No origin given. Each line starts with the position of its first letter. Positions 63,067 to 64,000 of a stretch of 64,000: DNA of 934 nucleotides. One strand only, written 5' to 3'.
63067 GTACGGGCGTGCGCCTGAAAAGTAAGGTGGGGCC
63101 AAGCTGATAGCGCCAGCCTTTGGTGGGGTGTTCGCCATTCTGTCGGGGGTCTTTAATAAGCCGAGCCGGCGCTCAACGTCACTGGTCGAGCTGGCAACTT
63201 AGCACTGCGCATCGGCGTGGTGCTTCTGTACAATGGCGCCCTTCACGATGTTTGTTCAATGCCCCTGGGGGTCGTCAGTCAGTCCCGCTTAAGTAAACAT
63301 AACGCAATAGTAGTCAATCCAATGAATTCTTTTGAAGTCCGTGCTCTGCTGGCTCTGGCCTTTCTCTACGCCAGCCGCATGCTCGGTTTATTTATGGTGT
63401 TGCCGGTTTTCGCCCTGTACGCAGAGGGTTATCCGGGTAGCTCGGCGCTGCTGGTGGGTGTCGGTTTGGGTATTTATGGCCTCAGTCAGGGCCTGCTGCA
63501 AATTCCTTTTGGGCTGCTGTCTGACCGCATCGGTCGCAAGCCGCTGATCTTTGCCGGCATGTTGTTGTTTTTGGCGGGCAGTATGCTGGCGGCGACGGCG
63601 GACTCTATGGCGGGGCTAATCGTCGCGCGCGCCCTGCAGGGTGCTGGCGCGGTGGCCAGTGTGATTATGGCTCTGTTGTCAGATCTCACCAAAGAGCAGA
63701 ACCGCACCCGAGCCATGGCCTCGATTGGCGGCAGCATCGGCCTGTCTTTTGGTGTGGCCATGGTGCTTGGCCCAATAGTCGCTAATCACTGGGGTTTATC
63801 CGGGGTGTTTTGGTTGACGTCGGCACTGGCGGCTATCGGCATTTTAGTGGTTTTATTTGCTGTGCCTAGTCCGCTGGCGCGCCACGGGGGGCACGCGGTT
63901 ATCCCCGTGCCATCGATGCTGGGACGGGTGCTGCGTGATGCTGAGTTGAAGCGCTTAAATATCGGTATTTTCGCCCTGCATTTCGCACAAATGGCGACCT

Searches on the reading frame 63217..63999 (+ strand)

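Call 9: search_protein_families(library=pfam, proteins=[window:63217-63999:+])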
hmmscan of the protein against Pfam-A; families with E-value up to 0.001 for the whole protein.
window:63217-63999:+ (261 aa): 2 families
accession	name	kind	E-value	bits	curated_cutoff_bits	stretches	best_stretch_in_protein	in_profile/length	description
PF07690.21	MFS_1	-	1.6e-30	106.6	33.4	1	47-244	1-205/347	Major Facilitator Superfamily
PF00083.30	Sugar_tr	-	9.9e-08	31.7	22.3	1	49-219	12-195/452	Sugar (and other) transporter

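Call 10: search_protein_families(library=ncbifam, proteins=[window:63217-63999:+])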
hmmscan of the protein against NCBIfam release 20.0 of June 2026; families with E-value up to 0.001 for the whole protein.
window:63217-63999:+ (261 aa): 62 families (the best 25 are shown)
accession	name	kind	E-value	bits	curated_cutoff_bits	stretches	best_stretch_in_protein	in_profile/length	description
TIGR00880.1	2_A_01_02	superfamily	3.2e-20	72.7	131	1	85-217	5-139/141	multidrug resistance protein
NF008654.0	PRK11652.1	equivalog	3.2e-19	69.1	479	1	44-217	11-185/397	multidrug efflux MFS transporter EmrD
NF008314.0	PRK11102.1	equivalog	1.4e-17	64.1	303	1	43-221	11-190/396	Bcr/CflA family multidrug efflux MFS transporter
TIGR00710.1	efflux_Bcr_CflA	subfamily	6.4e-16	58.8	200.9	1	43-221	6-185/385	Bcr/CflA family efflux MFS transporter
NF008270.1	PRK11043.1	equivalog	1.1e-15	57.6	430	1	47-217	7-181/382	purine nucleoside transporter PunC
NF033134.0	cmlA_floR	equivalog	3.8e-15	56.2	450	1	54-214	22-184/388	CmlA/FloR family chloramphenicol efflux MFS transporter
NF007782.0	PRK10473.1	subfamily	2.6e-13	49.8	417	1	98-215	58-177/394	MdtL family multidrug efflux MFS transporter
NF012169.0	qepA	equivalog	5.1e-13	48.5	1075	1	45-204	26-185/511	fluoroquinolone efflux MFS transporter QepA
NF012174.0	tet_MFS_A_B_C_D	equivalog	1.9e-12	46.7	475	1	56-217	16-179/382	Tet(A)/Tet(B)/Tet(C) family tetracycline efflux MFS transporter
NF038077.1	MFS_export_MxcK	equivalog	4e-12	45.8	525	1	41-223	10-192/405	myxochelin export MFS transporter MxcK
TIGR00895.1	2A0115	subfamily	2.6e-11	43.1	418.55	1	85-220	61-196/398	aromatic acid/H+ symport family MFS transporter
TIGR00711.1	efflux_EmrB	subfamily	3.6e-10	39.2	230.2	1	96-215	55-176/485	DHA2 family efflux MFS transporter permease subunit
NF052222.1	UridTportUriT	equivalog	3.8e-10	39.3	600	1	60-218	28-187/463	uridine transporter UriT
NF040856.1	FexB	exception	6.7e-10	38.3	950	1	44-217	18-190/469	chloramphenicol/florfenicol efflux MFS transporter FexB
NF000009.1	tet_MFS_Tcr3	exception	1.1e-09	37.4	1000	1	97-193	83-178/512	tetracycline efflux MFS transporter Tcr3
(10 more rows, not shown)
